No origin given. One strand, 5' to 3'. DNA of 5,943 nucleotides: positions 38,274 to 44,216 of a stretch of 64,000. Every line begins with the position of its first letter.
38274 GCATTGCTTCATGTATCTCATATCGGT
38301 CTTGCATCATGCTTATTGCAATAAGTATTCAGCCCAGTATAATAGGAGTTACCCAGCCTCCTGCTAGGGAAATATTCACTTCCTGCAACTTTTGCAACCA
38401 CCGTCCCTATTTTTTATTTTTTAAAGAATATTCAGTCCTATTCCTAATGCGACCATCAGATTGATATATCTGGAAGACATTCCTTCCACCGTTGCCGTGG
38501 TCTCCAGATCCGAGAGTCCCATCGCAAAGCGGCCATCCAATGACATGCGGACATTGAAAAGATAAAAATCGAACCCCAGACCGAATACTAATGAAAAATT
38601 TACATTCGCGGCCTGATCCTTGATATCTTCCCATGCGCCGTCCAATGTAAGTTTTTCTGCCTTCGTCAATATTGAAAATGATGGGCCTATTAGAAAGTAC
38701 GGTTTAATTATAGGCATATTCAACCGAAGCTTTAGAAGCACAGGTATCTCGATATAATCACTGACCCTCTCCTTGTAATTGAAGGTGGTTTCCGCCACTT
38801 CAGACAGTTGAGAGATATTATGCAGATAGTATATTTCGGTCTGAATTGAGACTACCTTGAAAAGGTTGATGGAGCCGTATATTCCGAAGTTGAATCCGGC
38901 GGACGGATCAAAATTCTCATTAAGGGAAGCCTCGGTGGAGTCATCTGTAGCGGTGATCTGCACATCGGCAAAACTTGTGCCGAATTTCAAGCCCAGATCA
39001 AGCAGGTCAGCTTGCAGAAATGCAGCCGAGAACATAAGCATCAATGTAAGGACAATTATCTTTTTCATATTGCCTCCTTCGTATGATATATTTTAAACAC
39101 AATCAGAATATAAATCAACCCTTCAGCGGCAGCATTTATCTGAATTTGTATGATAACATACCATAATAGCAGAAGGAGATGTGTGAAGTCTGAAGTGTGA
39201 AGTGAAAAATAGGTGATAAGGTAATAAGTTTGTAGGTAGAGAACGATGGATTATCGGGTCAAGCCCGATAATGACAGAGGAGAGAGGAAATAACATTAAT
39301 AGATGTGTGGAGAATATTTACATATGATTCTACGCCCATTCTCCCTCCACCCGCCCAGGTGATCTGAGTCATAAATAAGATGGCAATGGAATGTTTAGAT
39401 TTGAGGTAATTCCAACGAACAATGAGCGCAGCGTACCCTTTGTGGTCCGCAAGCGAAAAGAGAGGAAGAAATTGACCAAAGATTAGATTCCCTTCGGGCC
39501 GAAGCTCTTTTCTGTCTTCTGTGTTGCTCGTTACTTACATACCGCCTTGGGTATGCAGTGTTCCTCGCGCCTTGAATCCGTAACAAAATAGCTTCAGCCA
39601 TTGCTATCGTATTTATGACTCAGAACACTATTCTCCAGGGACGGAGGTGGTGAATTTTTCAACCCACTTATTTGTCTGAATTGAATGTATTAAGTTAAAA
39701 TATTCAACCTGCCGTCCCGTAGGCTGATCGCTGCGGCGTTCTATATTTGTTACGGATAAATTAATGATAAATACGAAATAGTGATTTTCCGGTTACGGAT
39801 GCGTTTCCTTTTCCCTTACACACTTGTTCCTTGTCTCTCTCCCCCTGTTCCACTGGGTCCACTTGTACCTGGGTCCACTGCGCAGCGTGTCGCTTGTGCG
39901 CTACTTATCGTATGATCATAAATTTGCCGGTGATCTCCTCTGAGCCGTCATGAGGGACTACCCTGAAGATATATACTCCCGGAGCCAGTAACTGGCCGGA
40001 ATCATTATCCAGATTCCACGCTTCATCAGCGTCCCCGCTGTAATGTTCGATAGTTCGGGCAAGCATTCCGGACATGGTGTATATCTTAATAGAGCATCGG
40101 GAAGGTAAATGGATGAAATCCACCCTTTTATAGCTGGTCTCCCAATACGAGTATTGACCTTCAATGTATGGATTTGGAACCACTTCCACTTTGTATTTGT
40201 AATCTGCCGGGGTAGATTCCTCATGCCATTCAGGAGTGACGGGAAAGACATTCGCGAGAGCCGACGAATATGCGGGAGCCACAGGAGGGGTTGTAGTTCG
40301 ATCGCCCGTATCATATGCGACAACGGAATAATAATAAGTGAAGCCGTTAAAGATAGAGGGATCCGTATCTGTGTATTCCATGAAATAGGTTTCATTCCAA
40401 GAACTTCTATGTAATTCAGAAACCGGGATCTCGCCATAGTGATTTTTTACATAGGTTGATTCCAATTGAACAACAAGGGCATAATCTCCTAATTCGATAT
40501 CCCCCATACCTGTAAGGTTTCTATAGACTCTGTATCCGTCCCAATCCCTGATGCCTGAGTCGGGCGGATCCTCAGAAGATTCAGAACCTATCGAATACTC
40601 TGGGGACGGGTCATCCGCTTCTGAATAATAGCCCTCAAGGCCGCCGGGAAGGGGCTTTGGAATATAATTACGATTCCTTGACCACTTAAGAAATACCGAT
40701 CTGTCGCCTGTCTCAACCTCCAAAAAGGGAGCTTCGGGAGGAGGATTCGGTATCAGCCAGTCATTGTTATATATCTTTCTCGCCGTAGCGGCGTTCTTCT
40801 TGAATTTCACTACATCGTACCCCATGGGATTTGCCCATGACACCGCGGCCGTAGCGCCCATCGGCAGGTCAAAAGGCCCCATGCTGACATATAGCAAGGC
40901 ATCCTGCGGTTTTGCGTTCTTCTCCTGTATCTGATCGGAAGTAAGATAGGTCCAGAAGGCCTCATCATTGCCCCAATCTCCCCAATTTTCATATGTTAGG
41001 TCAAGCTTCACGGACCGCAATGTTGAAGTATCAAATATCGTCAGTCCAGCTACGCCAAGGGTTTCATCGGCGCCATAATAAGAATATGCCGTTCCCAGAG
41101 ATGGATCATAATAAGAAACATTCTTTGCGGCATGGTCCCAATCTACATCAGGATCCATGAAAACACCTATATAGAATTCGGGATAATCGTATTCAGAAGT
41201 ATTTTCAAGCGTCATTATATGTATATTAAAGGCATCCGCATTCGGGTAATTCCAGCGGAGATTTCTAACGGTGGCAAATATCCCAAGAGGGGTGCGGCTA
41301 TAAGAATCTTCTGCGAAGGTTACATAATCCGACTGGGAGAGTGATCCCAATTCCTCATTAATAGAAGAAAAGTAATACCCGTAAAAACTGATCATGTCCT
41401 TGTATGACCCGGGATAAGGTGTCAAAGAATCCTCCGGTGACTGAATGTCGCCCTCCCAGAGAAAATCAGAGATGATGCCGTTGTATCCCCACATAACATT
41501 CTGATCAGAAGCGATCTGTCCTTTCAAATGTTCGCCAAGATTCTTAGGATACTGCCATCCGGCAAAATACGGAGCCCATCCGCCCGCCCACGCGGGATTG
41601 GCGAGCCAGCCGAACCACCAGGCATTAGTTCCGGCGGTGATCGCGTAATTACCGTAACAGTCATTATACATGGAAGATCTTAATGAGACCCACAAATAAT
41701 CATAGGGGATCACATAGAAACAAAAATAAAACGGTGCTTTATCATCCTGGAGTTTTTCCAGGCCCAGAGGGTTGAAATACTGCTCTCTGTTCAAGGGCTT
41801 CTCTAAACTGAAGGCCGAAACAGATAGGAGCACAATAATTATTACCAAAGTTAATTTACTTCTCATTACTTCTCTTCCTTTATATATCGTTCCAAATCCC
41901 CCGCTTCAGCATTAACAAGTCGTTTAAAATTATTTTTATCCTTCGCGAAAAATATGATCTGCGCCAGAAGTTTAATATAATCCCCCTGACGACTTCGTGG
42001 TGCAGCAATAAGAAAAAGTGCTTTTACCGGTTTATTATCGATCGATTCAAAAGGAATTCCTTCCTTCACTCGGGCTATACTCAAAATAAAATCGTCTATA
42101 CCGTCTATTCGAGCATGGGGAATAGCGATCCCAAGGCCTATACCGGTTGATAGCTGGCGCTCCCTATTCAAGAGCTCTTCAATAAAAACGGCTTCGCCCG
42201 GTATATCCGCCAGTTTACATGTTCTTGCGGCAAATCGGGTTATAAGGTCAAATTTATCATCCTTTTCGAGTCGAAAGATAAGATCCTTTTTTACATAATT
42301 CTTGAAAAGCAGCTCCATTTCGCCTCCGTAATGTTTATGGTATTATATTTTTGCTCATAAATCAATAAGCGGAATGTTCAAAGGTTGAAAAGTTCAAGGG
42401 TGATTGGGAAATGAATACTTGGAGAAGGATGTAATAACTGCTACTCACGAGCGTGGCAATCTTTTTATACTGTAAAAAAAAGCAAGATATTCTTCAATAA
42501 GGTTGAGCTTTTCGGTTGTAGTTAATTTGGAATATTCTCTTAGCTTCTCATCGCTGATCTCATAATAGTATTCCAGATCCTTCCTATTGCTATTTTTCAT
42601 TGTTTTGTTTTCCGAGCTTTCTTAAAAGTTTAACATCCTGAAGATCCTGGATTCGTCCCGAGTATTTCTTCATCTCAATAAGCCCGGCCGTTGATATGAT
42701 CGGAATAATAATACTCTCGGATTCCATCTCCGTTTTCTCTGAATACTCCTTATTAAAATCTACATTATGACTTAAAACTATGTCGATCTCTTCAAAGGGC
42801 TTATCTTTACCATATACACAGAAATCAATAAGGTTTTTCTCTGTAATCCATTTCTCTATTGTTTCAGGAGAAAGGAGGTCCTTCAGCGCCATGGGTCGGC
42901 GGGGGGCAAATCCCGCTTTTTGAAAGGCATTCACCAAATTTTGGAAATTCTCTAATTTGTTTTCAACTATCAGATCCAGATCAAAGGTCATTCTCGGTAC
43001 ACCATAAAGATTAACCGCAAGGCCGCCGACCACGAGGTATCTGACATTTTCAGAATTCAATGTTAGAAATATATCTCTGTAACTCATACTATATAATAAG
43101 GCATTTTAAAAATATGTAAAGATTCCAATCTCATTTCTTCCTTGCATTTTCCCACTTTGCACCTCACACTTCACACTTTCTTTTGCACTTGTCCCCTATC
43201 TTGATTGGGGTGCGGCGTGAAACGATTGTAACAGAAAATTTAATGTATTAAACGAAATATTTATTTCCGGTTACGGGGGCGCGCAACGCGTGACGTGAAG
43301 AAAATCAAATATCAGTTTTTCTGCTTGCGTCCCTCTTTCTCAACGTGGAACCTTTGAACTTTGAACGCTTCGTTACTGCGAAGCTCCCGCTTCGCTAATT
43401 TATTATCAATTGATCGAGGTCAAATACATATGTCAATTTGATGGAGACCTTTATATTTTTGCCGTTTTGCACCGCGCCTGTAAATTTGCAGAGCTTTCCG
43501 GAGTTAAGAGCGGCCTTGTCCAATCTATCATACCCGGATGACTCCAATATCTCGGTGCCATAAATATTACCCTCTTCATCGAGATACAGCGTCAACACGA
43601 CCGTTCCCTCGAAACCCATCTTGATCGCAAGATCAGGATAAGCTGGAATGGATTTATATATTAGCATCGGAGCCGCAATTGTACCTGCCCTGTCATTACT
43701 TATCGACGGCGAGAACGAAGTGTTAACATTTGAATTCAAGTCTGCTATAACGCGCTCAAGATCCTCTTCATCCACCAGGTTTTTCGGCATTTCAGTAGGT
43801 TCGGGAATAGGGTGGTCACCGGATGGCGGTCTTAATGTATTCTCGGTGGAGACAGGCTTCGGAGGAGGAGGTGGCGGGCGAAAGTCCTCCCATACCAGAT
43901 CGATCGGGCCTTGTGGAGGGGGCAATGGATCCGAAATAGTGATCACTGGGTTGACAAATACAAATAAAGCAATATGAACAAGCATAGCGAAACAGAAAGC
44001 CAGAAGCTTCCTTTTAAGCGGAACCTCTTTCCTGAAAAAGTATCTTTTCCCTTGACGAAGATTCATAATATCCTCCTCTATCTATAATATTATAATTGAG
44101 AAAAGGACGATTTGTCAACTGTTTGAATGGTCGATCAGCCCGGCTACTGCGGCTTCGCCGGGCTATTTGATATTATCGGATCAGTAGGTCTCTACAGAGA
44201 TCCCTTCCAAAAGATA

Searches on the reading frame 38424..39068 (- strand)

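Call 70: search_protein_families(library=pfam, proteins=[window:38424-39068:-], max_evalue=0.001)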
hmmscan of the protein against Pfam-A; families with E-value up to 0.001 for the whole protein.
window:38424-39068:- (215 aa): 2 families
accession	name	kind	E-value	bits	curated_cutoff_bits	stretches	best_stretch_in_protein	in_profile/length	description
PF13568.12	OMP_b-brl_2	-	6.2e-18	65.9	27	1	23-188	9-173/175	Outer membrane protein beta-barrel domain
PF13505.12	OMP_b-brl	-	2.3e-09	38.1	28.7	1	6-169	2-141/175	Outer membrane protein beta-barrel domain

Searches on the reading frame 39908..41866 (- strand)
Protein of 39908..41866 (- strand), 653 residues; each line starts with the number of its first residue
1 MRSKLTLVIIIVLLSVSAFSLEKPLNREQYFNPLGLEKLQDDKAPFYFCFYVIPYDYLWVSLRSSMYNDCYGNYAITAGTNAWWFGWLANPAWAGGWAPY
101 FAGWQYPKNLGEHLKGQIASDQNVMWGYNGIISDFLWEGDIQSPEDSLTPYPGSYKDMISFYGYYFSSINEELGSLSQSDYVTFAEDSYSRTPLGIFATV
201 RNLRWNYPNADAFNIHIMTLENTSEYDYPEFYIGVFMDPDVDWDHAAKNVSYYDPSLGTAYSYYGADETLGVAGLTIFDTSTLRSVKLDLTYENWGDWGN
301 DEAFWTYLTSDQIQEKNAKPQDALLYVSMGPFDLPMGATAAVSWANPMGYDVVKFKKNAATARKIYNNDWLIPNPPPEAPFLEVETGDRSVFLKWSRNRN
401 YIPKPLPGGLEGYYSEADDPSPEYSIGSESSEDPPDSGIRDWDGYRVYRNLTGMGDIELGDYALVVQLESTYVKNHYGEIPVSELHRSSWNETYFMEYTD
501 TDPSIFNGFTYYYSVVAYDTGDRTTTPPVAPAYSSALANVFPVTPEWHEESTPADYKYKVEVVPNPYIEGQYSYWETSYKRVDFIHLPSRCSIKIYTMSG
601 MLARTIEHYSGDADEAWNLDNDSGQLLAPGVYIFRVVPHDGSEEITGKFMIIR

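Call 17: search_protein_families(library=pfam, proteins=[window:39908-41866:-], max_evalue=0.01)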
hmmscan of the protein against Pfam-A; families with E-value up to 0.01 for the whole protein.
window:39908-41866:- (653 aa): 0 families

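Call 21: search_protein_families(library=ncbifam, proteins=[window:39908-41866:-], max_evalue=1)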
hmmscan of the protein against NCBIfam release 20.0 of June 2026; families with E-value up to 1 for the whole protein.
window:39908-41866:- (653 aa): 4 families
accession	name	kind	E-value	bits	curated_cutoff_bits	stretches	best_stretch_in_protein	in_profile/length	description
NF052228.1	T9SS_PorZ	equivalog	1.6e-05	23.6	260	1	559-653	672-757/757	type IX secretion system anionic LPS delivery protein PorZ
NF033707.1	T9SS_sortase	equivalog_domain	0.016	12.8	420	1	590-637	1024-1076/1095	type IX secretion system sortase PorU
TIGR04183.1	Por_Secre_tail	domain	0.067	13.2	23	1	586-641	16-63/72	T9SS type A sorting domain-containing protein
NF005176.1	PRK06655.1-1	equivalog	0.18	11.7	230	1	589-642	97-153/197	flagellar hook assembly protein FlgD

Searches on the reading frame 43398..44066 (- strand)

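Call 70: search_protein_families(library=pfam, proteins=[window:43398-44066:-], max_evalue=0.001)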
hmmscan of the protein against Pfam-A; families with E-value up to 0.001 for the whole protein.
window:43398-44066:- (223 aa): 1 family
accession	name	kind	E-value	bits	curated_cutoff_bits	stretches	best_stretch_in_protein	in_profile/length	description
PF03544.19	TonB_C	-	7.5e-18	65.2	24.6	1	141-217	3-79/79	Gram-negative bacterial TonB protein C-terminal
